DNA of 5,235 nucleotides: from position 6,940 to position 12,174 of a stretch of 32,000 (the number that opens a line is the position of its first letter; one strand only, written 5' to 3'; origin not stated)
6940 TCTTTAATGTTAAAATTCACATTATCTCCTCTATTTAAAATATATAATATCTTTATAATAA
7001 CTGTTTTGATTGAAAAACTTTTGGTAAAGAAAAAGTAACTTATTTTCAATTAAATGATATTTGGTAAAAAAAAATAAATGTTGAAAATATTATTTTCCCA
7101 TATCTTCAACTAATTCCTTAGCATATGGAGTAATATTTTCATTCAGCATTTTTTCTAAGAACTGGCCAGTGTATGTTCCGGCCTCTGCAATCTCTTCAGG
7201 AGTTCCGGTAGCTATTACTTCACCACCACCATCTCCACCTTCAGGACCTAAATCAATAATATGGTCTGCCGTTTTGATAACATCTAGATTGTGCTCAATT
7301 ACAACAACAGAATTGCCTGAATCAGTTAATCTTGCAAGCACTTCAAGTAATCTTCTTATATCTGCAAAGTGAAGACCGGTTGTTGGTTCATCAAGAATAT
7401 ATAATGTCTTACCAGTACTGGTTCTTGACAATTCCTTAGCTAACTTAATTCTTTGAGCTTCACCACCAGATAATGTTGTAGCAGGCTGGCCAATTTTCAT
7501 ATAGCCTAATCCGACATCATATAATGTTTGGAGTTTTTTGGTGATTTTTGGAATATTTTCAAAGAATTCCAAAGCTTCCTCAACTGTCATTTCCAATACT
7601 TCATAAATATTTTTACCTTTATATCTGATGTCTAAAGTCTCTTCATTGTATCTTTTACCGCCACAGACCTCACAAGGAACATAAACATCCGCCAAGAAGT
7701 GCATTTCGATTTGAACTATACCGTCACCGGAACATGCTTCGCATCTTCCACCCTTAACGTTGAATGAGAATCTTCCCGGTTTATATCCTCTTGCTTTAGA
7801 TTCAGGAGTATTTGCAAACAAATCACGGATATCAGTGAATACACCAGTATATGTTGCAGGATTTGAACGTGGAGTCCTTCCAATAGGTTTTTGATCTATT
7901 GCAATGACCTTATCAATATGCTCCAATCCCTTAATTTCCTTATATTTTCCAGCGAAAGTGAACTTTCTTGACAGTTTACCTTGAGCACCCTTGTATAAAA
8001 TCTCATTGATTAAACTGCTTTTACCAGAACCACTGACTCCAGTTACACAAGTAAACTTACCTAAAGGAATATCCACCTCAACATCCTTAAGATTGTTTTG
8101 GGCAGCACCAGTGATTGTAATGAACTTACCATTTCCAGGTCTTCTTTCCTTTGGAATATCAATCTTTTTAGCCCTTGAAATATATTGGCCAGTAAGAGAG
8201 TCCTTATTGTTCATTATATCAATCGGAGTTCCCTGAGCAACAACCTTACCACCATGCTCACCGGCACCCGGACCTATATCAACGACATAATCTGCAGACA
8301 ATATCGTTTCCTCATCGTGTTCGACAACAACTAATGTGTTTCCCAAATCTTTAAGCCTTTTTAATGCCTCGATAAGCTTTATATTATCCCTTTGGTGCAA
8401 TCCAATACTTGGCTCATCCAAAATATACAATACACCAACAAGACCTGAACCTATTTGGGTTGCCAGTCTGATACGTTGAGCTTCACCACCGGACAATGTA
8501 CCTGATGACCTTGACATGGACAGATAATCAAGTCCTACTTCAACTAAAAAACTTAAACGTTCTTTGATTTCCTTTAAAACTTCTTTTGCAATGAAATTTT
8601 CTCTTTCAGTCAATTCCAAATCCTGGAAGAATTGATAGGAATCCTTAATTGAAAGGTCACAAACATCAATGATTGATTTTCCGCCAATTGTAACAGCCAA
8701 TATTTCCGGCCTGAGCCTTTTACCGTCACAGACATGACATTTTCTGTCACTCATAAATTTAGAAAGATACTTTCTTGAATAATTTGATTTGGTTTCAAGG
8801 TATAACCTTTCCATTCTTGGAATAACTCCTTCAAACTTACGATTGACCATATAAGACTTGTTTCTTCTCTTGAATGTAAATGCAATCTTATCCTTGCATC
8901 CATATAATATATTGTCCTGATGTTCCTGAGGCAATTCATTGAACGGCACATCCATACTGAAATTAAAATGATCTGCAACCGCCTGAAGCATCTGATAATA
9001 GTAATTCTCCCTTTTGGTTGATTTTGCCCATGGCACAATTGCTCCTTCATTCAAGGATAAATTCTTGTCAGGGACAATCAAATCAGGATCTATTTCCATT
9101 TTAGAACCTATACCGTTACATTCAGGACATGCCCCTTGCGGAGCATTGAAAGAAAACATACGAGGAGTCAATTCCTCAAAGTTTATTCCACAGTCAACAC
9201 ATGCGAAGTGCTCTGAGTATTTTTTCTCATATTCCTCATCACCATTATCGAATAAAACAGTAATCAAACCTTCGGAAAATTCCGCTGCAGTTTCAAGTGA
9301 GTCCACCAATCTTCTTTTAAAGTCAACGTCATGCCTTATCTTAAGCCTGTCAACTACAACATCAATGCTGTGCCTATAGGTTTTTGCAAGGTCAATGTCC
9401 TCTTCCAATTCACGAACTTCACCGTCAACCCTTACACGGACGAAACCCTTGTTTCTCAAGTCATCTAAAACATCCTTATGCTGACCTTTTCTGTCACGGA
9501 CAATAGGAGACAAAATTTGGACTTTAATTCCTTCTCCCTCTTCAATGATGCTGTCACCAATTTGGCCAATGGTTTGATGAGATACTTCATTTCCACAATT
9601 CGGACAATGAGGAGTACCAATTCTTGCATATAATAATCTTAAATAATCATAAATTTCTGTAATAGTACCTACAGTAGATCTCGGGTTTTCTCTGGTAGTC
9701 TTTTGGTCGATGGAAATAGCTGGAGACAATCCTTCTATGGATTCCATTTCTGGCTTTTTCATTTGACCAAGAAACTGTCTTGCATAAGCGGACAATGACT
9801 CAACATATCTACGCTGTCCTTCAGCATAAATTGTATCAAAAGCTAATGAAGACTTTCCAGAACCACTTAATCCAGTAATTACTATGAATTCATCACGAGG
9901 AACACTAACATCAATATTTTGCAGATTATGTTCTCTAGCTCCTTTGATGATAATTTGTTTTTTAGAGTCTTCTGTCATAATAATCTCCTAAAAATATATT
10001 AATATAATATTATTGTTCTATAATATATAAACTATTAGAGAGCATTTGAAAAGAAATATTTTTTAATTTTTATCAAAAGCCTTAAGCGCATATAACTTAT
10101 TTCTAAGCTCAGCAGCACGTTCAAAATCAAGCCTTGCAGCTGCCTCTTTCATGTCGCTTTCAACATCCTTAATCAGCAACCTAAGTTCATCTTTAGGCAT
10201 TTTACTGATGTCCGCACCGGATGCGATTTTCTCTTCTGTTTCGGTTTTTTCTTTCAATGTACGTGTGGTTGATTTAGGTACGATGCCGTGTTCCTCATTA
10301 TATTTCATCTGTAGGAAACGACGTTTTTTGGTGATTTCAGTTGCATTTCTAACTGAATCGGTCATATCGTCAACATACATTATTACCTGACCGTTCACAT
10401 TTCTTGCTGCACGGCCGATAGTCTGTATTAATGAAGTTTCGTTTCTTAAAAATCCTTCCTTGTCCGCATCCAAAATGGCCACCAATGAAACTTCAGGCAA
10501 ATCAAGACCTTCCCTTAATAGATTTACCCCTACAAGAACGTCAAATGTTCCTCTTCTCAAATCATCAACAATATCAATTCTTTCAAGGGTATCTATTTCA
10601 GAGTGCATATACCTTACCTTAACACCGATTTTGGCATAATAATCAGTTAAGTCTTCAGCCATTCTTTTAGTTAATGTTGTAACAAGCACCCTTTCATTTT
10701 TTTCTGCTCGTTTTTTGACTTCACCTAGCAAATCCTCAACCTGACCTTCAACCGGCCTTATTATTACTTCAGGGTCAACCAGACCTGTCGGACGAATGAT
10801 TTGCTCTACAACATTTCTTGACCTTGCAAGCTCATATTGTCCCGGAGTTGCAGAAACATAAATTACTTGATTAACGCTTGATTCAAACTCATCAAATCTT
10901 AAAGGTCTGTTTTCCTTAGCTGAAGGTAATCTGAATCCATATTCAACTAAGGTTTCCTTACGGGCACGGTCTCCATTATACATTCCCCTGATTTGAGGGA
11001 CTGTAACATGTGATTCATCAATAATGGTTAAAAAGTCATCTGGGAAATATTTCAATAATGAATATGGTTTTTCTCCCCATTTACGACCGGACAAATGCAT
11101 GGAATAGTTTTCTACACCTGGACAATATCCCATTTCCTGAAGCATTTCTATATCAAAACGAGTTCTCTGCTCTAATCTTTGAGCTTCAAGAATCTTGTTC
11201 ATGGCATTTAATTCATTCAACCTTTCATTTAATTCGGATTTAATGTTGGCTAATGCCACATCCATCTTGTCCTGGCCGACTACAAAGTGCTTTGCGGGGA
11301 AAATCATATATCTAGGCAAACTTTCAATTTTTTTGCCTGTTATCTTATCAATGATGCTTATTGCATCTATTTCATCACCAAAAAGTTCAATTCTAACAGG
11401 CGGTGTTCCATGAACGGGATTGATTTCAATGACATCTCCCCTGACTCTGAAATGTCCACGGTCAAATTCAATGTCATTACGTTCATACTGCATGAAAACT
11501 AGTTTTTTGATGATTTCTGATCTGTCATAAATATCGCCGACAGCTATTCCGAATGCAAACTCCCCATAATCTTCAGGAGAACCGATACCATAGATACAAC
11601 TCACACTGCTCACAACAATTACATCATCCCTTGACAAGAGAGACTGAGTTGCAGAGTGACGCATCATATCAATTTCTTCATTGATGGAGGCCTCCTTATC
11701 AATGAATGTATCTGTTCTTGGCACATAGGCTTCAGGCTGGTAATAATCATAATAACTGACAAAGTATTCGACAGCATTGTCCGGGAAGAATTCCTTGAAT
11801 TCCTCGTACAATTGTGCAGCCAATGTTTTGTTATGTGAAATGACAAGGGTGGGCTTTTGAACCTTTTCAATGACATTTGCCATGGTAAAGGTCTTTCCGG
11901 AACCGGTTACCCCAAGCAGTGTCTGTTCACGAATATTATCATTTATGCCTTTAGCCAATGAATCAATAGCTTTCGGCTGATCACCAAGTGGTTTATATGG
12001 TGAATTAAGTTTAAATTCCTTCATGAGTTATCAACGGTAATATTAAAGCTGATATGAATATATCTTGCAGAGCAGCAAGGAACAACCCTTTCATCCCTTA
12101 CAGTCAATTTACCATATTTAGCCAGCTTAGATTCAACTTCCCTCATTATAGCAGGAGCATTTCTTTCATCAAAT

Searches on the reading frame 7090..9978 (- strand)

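Call 9: search_protein_families(library=pfam, proteins=[window:7090-9978:-], max_evalue=0.001)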
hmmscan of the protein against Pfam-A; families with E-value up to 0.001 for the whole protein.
window:7090-9978:- (962 aa): 14 families
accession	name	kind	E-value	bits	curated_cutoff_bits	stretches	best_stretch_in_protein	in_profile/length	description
PF17755.6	UvrA_DNA-bind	-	1e-40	138.9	23.2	1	297-407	1-110/110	UvrA DNA-binding domain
PF17760.6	UvrA_inter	-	5.4e-34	116.8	23.3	1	135-243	1-107/109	UvrA interaction domain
PF00005.33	ABC_tran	-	2.3e-21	77.3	25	1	799-867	76-137/137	ABC transporter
PF02463.25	SMC_N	-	8.8e-13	48.6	40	0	629-662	12-46/220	RecF/RecN/SMC N terminal domain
PF20703.3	nSTAND1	-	2.9e-07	30.9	27.1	0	15-53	19-57/379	Novel STAND NTPase 1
PF13555.12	AAA_29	-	3.3e-07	30.4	27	0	634-657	16-39/61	P-loop containing region of AAA domain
PF13191.12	AAA_16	-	4e-07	31.1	32.6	0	28-69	23-63/167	AAA ATPase domain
PF13304.12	AAA_21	-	4.4e-07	30.7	27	1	831-893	233-295/304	AAA domain, putative AbiEii toxin, Type IV TA system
PF03193.22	RsgA_GTPase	-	1.3e-06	28.8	30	0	614-662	81-128/174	RsgA GTPase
PF13476.12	AAA_23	-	2.3e-05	25.5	27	0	640-667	19-45/201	AAA domain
PF05729.18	NACHT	-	0.0001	22.6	26.7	0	643-683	3-46/167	NACHT domain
PF13401.12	AAA_22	-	0.00011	22.9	27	0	641-663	6-28/130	AAA domain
PF13481.12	AAA_25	-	0.00021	21.4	27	0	636-668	29-61/195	AAA domain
PF20720.3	nSTAND3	-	0.00077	19.6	27.2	0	28-51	16-39/155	Novel STAND NTPase 3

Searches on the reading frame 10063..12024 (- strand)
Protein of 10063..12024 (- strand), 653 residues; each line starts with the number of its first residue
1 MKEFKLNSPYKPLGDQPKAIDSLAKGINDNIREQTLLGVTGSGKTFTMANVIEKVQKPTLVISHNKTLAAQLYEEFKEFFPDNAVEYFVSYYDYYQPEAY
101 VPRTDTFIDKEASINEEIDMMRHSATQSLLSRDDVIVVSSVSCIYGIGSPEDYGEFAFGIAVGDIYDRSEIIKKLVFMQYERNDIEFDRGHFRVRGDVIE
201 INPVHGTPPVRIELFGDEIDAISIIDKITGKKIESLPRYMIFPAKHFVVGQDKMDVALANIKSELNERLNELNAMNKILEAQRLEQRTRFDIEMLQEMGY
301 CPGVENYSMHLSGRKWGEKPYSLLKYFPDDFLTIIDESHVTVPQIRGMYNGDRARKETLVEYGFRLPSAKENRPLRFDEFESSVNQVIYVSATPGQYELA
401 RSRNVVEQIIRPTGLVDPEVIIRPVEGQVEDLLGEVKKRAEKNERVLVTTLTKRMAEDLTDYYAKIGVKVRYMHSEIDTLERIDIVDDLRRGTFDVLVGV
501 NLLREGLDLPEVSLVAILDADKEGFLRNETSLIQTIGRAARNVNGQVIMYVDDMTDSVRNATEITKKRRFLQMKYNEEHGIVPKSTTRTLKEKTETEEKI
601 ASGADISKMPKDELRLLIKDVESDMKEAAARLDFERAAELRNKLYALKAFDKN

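Call 9: search_protein_families(library=pfam, proteins=[window:10063-12024:-], max_evalue=0.001)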
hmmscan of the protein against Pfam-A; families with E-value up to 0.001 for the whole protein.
window:10063-12024:- (653 aa): 6 families
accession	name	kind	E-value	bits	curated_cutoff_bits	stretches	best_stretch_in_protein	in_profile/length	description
PF17757.6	UvrB_inter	-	1.6e-32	111.9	22.9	1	160-247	3-91/91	UvrB interaction domain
PF00271.37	Helicase_C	-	6.5e-21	75.1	23.5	1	432-542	6-109/110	Helicase conserved C-terminal domain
PF12344.14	UvrB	-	3e-15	56.2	27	1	549-590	1-42/43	Ultra-violet resistance protein B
PF04851.21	ResIII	-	2e-12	47.7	22.5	1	15-86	7-83/164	Type III restriction enzyme, res subunit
PF02151.25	UVR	-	1.6e-08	34.5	21.5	1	617-648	3-34/36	UvrB/uvrC motif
PF00270.35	DEAD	-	3.9e-06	27.1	26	1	16-82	4-71/167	DEAD/DEAH box helicase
